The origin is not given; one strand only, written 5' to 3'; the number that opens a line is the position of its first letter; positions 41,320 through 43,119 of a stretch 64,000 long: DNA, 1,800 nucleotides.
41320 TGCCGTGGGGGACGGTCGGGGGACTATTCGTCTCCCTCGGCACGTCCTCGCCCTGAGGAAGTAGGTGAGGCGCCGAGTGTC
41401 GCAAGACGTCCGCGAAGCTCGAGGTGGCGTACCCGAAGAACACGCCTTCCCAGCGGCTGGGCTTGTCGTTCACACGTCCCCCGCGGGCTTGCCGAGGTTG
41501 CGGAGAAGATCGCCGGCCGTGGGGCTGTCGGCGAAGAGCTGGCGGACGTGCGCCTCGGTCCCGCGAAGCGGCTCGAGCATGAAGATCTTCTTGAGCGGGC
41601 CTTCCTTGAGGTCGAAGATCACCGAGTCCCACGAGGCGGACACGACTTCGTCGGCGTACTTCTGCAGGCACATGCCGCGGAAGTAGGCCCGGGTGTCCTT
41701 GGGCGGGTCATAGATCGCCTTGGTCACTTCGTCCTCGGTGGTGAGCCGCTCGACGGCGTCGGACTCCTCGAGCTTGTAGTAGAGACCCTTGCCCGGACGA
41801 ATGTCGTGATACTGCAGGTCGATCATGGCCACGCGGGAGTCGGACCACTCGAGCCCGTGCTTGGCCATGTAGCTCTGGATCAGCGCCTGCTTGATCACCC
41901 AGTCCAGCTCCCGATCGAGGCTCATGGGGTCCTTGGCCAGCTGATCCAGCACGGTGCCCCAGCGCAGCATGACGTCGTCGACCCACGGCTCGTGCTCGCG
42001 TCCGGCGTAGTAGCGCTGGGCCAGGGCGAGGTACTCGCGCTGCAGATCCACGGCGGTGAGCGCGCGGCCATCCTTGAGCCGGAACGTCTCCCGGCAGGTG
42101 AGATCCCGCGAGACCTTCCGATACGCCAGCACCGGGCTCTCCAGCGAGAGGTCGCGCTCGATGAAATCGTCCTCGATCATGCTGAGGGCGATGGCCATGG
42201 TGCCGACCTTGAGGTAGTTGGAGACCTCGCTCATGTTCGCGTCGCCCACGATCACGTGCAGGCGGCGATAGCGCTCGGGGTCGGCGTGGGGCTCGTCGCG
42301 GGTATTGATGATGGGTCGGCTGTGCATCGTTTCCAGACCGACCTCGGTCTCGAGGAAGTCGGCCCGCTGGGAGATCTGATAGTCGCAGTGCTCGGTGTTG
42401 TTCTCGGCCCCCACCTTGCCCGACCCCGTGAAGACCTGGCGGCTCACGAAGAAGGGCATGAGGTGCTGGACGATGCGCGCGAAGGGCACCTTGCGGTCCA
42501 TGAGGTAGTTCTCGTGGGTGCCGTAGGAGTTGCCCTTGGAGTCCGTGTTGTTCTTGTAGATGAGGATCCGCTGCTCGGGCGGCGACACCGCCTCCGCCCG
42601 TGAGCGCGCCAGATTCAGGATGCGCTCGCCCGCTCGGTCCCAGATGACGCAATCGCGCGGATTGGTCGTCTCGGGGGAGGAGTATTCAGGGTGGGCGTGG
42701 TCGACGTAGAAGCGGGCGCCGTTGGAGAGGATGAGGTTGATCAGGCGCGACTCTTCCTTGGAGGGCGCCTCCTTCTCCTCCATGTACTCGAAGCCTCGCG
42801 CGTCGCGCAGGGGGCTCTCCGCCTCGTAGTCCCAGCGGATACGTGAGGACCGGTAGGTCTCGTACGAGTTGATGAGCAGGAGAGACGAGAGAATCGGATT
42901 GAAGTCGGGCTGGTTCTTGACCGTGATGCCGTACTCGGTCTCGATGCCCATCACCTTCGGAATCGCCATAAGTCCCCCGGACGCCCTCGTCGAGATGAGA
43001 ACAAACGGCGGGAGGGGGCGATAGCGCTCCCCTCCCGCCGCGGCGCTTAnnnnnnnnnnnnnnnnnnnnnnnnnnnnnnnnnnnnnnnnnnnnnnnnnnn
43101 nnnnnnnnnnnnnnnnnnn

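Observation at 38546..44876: Complete Pup-proteasome gene set (mpa, dop, prcB, prcA, pafA) but no pup gene at the canonical dop-prcB position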

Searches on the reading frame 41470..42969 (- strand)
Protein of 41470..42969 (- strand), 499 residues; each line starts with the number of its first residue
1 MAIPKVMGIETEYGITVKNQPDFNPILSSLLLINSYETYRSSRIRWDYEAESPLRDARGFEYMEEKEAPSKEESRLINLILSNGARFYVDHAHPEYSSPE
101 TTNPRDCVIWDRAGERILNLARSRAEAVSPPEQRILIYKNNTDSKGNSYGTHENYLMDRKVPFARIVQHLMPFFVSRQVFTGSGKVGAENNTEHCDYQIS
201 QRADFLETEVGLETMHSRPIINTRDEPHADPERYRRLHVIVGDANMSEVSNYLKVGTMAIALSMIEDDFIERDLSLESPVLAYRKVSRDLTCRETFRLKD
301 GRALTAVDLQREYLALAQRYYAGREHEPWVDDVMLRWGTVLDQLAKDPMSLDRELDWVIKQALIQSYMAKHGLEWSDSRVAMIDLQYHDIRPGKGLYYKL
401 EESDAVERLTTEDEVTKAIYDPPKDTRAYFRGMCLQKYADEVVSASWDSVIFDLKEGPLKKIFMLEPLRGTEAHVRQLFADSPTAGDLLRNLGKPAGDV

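Call 6: search_protein_families(library=pfam, proteins=[window:41473-42969:-])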
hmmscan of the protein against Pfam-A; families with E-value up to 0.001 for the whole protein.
window:41473-42969:- (499 aa): 1 family
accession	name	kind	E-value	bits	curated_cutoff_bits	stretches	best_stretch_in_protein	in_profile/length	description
PF03136.20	Pup_ligase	-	2.8e-183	610.4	25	1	5-450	1-440/441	Pup-ligase protein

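Call 9: find_related_loci(query=window:41473-42969:-, collection=genome_contigs, flank=8000)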
Query window:41473-42969:- (499 aa) in genome_contigs; peptide patterns used: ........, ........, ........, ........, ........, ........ (x = any residue, [..] = any of these).
600 stretches matched a pattern (row limit reached: there are more); 588 encode a relative of the query (tblastn E <= 1e-3); the best 80 are kept; 80 distinct loci.
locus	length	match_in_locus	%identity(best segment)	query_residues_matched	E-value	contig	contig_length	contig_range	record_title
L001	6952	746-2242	93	1-499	0e+0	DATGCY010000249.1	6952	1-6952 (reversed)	MAG TPA_asm: Candidatus Methylomirabilota bacterium isolate SMAG_U9660 k141_1507263, whole genome shotgun sequence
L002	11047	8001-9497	93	1-499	0e+0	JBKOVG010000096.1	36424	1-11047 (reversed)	MAG: Candidatus Methylomirabilota bacterium isolate GM_EKS_MAG_00050 GM_EKS_000000230349, whole genome shotgun sequence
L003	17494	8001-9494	92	1-498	0e+0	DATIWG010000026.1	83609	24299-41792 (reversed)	MAG TPA_asm: Nitrosotalea sp. isolate SMAG_U15217 k141_1797972, whole genome shotgun sequence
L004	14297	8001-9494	91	1-498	0e+0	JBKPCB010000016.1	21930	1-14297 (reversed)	MAG: Candidatus Methylomirabilota bacterium isolate GB_EKS_MAG_00063 GB_EKS_000001687124, whole genome shotgun sequence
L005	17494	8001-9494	90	1-498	0e+0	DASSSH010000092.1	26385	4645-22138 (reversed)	MAG TPA_asm: Candidatus Methylomirabilota bacterium isolate SMAG_U510 k141_799821, whole genome shotgun sequence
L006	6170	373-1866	91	1-498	0e+0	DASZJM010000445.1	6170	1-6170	MAG TPA_asm: Candidatus Methylomirabilota bacterium isolate SMAG_U6629 k141_3913385, whole genome shotgun sequence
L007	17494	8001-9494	90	1-498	0e+0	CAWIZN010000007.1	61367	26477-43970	MAG: uncultured Candidatus Rokubacteria bacterium isolate MFD00962.bin.2.184 genome assembly, contig: contig_115001, who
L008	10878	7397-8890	91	1-498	0e+0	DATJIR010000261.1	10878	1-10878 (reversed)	MAG TPA_asm: Verrucomicrobiia bacterium isolate SMAG_U15543 k141_11761645, whole genome shotgun sequence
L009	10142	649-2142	91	1-498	0e+0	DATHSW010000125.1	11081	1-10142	MAG TPA_asm: Candidatus Deferrimicrobiaceae bacterium isolate SMAG_U16061 k141_589718, whole genome shotgun sequence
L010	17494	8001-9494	91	1-498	0e+0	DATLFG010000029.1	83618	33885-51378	MAG TPA_asm: Candidatus Limnocylindria bacterium isolate SMAG_U14396 k141_3458594, whole genome shotgun sequence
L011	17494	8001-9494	90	1-498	0e+0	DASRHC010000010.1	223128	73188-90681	MAG TPA_asm: Candidatus Methylomirabilota bacterium isolate SMAG_U10074 k141_1000635, whole genome shotgun sequence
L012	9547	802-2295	90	1-498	0e+0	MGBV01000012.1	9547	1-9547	MAG: Candidatus Rokubacteria bacterium GWC2_70_16 gwc2_scaffold_10918, whole genome shotgun sequence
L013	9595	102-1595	90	1-498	0e+0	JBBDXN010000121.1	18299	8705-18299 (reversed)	MAG: Candidatus Rokuibacteriota bacterium isolate LejiaD_70_14 Lejia_D_4889_length_18299_cov_9, whole genome shotgun seq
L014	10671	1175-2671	89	1-499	0e+0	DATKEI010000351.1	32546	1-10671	MAG TPA_asm: Candidatus Binatia bacterium isolate SMAG_U14495 k141_1484830, whole genome shotgun sequence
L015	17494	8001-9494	90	1-498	0e+0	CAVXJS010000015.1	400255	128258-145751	MAG: uncultured Candidatus Rokubacteria bacterium isolate MFD05567.bin.2.266 genome assembly, contig: contig_55419, whol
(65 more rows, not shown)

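Call 19: search_protein_families(library=ncbifam, proteins=[window:41473-42969:-], max_evalue=1)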
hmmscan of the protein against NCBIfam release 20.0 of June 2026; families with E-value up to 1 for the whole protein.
window:41473-42969:- (499 aa): 2 families
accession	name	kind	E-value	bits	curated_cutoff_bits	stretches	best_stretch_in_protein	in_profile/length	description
TIGR03688.1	depupylase_Dop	equivalog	3.5e-189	629.6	492.3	1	5-479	2-482/485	depupylase/deamidase Dop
TIGR03686.1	pupylate_PafA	equivalog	6.5e-128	427.3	551.3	1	72-480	37-455/457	Pup--protein ligase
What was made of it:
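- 41470..42969 (-): dop, the depupylase/deamidase (499 aa), with the Dop-loop. TIGR03688 scores 629.6 bits against a cut-off of 492.3 (call 19).
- On Pup-proteasome system (Pup-type, as in Actinobacteria): TIGR03688 scores 629.6 bits against 492.3 (call 19).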

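Call 26: search_solved_structures(query=window:41473-42969:-, show_alignments=1)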
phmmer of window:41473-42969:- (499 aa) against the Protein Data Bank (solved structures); distinct sequences matched with E-value up to 0.001: 5.
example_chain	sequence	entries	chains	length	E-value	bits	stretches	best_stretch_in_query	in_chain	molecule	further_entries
5lrt_A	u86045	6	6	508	8.9e-172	575.5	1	5-489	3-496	Depupylase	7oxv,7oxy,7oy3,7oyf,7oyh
4b0r_A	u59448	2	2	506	9.4e-172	575.4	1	5-489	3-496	DEAMIDASE-DEPUPYLASE DOP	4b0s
9cku_G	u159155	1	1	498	6.7e-151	506.7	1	5-491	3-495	Pup deamidase/depupylase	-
4b0t_A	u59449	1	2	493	5.2e-80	272.9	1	69-441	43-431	PUP--PROTEIN LIGASE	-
4bjr_A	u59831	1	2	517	2.6e-79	270.6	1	69-442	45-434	PUP--PROTEIN LIGASE, PROKARYOTIC UBIQUITIN-LIKE PROTEIN PUP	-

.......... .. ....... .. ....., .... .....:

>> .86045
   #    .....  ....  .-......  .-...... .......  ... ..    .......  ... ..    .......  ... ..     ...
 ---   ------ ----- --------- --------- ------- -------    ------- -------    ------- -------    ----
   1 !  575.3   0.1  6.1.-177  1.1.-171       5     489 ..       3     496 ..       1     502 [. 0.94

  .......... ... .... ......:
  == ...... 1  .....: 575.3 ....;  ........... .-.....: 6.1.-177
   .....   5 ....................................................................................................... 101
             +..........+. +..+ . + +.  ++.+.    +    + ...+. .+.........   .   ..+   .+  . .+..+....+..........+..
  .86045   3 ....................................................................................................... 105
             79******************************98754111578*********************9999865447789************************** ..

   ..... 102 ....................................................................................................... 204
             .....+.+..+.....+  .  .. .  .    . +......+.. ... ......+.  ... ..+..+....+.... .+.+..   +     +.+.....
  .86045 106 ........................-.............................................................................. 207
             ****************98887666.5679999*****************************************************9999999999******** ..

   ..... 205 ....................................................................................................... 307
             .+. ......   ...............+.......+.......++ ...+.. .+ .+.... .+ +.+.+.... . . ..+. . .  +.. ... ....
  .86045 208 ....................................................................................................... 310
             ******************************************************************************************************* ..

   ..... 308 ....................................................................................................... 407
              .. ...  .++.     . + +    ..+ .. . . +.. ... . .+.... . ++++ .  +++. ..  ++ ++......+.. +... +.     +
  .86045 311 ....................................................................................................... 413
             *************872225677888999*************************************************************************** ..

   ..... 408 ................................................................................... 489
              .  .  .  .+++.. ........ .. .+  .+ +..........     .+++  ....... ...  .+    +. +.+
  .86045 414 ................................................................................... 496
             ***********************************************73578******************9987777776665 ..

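Call 49: find_encoding_contigs(protein=window:41470-42969:-, flank=1000, max_places=6)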
Protein window:41470-42969:- (499 aa): 4 contigs read that carry it; 2 places shown.
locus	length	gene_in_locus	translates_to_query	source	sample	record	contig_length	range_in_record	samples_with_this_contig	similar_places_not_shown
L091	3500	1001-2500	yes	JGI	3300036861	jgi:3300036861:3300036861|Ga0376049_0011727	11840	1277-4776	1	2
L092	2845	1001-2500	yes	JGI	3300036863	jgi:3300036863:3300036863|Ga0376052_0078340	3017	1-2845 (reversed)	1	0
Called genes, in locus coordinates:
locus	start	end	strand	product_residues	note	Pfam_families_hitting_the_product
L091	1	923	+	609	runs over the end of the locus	PF13191:AAA_16 (faint), PF17758:Prot_ATP_ID_OB_N, PF16450:Prot_ATP_ID_OB_C, PF00004:AAA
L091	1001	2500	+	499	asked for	PF03136:Pup_ligase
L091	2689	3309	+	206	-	PF00227:Proteasome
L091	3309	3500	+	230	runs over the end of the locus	PF00227:Proteasome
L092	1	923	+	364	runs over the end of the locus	?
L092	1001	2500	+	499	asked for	PF03136:Pup_ligase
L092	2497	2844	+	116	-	?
